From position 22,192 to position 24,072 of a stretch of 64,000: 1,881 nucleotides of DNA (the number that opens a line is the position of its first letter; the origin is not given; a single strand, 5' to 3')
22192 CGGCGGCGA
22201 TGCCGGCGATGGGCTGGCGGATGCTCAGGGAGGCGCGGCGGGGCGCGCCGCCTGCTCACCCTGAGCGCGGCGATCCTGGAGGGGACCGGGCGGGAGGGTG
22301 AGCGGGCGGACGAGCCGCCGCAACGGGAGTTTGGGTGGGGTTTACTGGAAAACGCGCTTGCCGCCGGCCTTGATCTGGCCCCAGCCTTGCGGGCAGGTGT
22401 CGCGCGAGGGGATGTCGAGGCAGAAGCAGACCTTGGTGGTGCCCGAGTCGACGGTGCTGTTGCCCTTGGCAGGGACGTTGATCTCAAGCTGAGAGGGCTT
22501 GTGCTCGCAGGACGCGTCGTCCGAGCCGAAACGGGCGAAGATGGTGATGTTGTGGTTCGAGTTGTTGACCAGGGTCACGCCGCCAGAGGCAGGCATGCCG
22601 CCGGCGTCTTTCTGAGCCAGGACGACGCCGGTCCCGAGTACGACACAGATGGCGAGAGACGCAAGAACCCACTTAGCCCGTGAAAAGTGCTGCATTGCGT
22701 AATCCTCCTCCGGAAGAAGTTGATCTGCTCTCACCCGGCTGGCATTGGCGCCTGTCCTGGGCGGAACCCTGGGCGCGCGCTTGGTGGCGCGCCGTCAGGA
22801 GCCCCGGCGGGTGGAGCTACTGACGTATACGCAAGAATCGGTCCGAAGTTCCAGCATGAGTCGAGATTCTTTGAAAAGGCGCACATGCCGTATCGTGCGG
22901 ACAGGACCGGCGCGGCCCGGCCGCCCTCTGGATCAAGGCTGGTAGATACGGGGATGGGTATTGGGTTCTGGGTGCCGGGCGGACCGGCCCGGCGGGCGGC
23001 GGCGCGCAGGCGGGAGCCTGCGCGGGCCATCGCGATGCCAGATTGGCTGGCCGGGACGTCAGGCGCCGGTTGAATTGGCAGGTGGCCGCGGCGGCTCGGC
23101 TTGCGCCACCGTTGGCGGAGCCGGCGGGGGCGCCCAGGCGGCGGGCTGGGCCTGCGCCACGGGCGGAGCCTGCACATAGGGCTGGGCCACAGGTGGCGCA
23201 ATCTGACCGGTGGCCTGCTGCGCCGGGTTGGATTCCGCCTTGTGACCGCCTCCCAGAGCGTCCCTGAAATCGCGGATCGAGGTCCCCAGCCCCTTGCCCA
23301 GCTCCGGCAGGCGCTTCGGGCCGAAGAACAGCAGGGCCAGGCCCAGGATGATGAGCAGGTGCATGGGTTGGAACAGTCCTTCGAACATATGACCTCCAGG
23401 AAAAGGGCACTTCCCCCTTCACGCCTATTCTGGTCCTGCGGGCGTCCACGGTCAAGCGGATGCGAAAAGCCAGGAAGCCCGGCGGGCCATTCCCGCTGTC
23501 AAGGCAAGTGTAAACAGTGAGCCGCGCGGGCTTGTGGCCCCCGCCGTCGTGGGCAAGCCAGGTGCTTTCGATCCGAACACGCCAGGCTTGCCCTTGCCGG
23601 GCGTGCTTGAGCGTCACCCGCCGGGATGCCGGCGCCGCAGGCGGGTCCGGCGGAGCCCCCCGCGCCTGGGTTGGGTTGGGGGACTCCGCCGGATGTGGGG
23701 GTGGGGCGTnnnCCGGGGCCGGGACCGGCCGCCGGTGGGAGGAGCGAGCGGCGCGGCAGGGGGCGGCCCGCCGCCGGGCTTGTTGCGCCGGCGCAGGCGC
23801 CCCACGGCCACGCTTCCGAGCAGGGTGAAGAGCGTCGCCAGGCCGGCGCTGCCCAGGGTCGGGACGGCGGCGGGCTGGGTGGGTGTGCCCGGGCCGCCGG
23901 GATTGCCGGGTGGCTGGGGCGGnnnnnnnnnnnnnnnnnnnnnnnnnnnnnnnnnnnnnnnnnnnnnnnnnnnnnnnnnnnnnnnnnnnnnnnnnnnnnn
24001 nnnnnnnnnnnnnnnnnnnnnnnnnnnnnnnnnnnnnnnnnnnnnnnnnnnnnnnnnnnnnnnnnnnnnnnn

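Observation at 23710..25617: DUF11-repeat surface protein with IPTL-CTERM-like tail encoded as the distal gene of the T4SS operon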

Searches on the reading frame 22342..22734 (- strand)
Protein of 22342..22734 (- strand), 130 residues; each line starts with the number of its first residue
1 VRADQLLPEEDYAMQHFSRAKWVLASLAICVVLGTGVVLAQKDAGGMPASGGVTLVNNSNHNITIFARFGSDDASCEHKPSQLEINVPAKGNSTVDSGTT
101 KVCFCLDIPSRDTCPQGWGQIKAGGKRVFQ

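Call 3: search_protein_families(library=pfam, proteins=[window:22342-22734:-], max_evalue=0.1)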
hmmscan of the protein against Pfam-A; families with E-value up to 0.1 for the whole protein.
window:22342-22734:- (130 aa): 0 families

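Call 4: search_protein_families(library=ncbifam, proteins=[window:22342-22734:-], max_evalue=0.1)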
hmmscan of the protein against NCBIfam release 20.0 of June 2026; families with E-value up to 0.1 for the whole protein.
window:22342-22734:- (130 aa): 1 family
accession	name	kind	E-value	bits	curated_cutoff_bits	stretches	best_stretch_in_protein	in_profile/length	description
NF053627.1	BnzsclthlBbsAGT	equivalog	0.093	12.7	250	0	85-120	25-61/145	benzoylsuccinyl-CoA thiolase subunit BbsA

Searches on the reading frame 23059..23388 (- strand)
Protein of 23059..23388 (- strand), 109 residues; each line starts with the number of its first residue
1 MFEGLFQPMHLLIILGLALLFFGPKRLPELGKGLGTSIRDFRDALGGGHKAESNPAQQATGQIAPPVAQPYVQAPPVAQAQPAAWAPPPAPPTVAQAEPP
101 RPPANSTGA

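Call 3: search_protein_families(library=pfam, proteins=[window:23059-23388:-], max_evalue=0.1)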
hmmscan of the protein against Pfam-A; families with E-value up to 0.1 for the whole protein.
window:23059-23388:- (109 aa): 1 family
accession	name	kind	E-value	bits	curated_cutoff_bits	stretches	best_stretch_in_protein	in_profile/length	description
PF02416.21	TatA_B_E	-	5.3e-15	54.8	21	1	9-56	4-51/53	mttA/Hcf106 family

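Call 4: search_protein_families(library=ncbifam, proteins=[window:23059-23388:-], max_evalue=0.1)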
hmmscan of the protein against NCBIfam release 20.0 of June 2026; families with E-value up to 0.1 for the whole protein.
window:23059-23388:- (109 aa): 21 families
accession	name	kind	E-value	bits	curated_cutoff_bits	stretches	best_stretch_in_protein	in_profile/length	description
TIGR01411.1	tatAE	subfamily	1.2e-14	53.6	53.9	1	6-45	2-41/47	twin-arginine translocase TatA/TatE family subunit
NF011430.0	PRK14861.1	subfamily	3.2e-12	45.7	62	1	11-45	10-44/61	twin arginine translocase protein A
NF011429.0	PRK14857.1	equivalog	1.9e-10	41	77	1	11-44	11-44/91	TatA/E family twin arginine-targeting protein translocase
NF001681.0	PRK00442.1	equivalog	2.4e-10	41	102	1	4-76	2-71/92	twin-arginine translocase TatA/TatE family subunit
NF002813.0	PRK02958.1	equivalog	5.8e-09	36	83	1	7-60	5-58/73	Sec-independent protein translocase subunit TatA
NF001854.0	PRK00575.1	equivalog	1.1e-08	35.7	72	1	4-81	2-74/94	Sec-independent protein translocase subunit TatA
NF003393.0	PRK04561.1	equivalog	1.6e-06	27.9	104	1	4-52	2-50/75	twin arginine translocase protein A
NF002500.0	PRK01833.1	equivalog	5.3e-06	26.7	115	1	10-47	8-45/74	Sec-independent protein translocase subunit TatA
NF002960.0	PRK03625.1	equivalog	8.4e-06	26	92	1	10-55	8-53/67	twin-arginine translocase subunit TatE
NF002922.0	PRK03554.1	equivalog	2e-05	25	125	1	10-59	8-57/89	Sec-independent protein translocase subunit TatA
NF002377.0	PRK01371.1-4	equivalog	0.00012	22.5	96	1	9-44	7-42/119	sec-independent translocase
NF003396.0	PRK04598.1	equivalog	0.00014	22.3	121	1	10-53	8-51/81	Sec-independent protein translocase subunit TatA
TIGR01410.1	tatB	equivalog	0.00035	21.1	56.5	1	11-45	8-42/80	Sec-independent protein translocase protein TatB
NF002448.0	PRK01614.1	equivalog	0.00044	20.5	83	1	10-54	8-52/85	Sec-independent protein translocase subunit TatA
NF047942.1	TatA_Rickett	exception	0.00078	19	90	1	8-45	5-42/45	twin-arginine translocase TatA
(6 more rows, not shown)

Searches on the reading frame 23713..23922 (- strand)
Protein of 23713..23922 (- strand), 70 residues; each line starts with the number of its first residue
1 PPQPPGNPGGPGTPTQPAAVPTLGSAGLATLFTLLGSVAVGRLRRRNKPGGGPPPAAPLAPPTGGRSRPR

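Call 9: search_protein_families(library=ncbifam, proteins=[window:23713-23922:-], max_evalue=10)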
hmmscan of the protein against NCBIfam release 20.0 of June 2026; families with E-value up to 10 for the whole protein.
seq(70 aa): 2 families
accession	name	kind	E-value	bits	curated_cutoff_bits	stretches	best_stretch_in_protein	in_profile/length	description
NF033207.2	midcut_by_XrtH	subfamily_domain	0.00011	22.3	45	1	14-48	31-65/175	midcut-by-XrtH protein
TIGR04174.1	IPTL_CTERM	subfamily_domain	0.025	14.9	20.5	1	20-46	1-27/27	IPTL-CTERM sorting domain-containing protein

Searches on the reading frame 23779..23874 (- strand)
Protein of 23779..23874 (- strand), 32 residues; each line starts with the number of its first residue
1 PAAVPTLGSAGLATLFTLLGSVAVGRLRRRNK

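Call 9: search_protein_families(library=ncbifam, proteins=[window:23779-23874:-], max_evalue=10)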
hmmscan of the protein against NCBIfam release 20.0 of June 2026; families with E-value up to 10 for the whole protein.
seq(32 aa): 2 families
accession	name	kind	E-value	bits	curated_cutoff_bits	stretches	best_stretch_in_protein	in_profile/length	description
NF033207.2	midcut_by_XrtH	subfamily_domain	0.00024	21.2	45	1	2-31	35-64/175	midcut-by-XrtH protein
TIGR04174.1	IPTL_CTERM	subfamily_domain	0.0036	17.6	20.5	1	4-30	1-27/27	IPTL-CTERM sorting domain-containing protein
